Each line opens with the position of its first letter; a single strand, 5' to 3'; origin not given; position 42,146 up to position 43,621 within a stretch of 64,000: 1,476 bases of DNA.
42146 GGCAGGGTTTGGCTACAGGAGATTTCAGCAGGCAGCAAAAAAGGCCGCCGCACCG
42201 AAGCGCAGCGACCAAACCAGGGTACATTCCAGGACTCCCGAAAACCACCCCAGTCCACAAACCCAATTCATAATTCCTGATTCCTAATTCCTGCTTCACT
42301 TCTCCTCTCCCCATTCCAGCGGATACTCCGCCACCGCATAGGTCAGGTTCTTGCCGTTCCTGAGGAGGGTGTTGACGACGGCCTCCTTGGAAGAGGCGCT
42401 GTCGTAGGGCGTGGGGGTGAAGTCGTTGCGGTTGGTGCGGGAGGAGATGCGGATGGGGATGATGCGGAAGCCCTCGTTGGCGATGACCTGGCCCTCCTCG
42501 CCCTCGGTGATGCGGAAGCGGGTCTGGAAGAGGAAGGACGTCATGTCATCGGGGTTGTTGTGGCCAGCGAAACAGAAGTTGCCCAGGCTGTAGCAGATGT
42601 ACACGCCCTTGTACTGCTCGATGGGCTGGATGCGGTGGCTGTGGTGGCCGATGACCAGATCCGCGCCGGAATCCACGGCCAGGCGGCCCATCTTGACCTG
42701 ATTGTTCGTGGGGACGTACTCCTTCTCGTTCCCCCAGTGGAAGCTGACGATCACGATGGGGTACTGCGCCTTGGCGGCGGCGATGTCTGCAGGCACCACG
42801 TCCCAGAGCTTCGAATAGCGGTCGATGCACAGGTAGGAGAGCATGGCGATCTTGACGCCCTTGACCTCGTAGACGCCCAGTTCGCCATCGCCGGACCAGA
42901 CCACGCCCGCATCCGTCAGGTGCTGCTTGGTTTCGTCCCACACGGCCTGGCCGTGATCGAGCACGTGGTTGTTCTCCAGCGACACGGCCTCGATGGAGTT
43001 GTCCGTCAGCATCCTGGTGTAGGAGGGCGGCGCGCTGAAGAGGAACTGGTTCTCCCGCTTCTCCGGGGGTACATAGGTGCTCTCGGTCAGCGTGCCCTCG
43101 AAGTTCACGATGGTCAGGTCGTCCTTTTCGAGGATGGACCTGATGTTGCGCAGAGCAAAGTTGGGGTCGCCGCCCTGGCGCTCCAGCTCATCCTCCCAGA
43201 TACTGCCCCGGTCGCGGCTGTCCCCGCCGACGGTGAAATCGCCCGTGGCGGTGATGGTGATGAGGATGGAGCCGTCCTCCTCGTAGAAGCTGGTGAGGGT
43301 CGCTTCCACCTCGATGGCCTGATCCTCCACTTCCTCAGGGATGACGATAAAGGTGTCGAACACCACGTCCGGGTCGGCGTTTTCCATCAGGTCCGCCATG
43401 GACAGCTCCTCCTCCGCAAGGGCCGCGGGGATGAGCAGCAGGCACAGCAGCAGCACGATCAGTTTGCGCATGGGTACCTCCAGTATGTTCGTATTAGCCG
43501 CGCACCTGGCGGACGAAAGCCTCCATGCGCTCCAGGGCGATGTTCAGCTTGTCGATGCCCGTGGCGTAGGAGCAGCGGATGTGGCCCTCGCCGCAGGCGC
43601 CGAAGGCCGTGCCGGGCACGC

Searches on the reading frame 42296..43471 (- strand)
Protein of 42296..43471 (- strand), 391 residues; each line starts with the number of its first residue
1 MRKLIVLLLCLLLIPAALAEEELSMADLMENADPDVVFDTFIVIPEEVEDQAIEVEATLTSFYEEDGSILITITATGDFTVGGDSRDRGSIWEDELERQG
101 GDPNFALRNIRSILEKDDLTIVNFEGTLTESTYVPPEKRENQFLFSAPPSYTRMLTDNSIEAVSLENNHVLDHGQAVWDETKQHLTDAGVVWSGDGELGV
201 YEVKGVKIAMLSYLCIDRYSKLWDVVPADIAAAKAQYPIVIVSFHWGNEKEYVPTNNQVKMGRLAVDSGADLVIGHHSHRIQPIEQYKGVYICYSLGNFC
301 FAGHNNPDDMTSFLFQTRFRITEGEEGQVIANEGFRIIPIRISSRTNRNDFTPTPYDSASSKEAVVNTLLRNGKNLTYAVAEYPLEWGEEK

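Call 11: search_protein_families(library=pfam, proteins=[window:42296-43471:-])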
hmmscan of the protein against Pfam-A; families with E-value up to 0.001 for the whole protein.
window:42296-43471:- (391 aa): 1 family
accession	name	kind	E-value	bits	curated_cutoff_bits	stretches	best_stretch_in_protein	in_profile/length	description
PF09587.15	PGA_cap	-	1.3e-47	162.9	27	1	72-301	1-253/255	Bacterial capsule synthesis protein PGA_cap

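Call 52: find_encoding_contigs(protein=window:42296-43471:-, flank=3000, max_places=10)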
Protein window:42296-43471:- (391 aa): 15 contigs read that carry it; 9 places shown.
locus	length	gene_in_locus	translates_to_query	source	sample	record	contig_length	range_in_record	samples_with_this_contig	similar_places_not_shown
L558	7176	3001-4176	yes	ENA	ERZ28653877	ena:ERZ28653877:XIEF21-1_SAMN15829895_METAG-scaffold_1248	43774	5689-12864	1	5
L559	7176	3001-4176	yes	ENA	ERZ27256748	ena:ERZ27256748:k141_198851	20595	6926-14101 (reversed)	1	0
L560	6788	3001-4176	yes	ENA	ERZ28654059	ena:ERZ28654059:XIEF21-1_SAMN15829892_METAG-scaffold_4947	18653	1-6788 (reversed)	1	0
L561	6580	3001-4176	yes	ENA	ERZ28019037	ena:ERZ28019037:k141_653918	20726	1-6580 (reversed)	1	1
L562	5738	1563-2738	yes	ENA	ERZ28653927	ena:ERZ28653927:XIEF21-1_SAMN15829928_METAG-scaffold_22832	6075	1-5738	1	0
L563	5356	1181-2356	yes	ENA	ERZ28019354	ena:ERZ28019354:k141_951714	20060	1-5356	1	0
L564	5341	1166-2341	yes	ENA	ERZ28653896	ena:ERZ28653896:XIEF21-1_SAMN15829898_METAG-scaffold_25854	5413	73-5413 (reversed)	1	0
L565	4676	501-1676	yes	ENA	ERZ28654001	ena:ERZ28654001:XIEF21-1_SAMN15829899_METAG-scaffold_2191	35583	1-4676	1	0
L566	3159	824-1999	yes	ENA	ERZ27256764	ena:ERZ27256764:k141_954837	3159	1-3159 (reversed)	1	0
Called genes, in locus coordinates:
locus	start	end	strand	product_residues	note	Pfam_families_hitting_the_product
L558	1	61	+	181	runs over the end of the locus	PF13302:Acetyltransf_3, PF00583:Acetyltransf_1, PF13508:Acetyltransf_7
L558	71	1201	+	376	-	PF02547:Queuosine_synth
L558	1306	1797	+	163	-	PF13404:HTH_AsnC-type, PF01037:AsnC_trans_reg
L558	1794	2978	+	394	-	PF00155:Aminotran_1_2, PF01041:DegT_DnrJ_EryC1, PF01053:Cys_Met_Meta_PP (weak)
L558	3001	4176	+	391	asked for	PF09587:PGA_cap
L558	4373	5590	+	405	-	PF02776:TPP_enzyme_N, PF02775:TPP_enzyme_C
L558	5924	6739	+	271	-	-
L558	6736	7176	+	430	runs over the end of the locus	PF01467:CTP_transf_like, PF13714:PEP_mutase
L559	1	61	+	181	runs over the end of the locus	PF13302:Acetyltransf_3, PF00583:Acetyltransf_1, PF13508:Acetyltransf_7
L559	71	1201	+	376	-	PF02547:Queuosine_synth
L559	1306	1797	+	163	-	PF13404:HTH_AsnC-type, PF01037:AsnC_trans_reg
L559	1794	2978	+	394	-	PF00155:Aminotran_1_2, PF01041:DegT_DnrJ_EryC1, PF01053:Cys_Met_Meta_PP (weak)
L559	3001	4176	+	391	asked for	PF09587:PGA_cap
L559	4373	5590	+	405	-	PF02776:TPP_enzyme_N, PF02775:TPP_enzyme_C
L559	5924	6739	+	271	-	-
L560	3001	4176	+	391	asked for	PF09587:PGA_cap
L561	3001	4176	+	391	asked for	PF09587:PGA_cap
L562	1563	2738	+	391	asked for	PF09587:PGA_cap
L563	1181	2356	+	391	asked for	PF09587:PGA_cap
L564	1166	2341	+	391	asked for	PF09587:PGA_cap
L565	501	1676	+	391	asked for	PF09587:PGA_cap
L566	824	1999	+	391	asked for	PF09587:PGA_cap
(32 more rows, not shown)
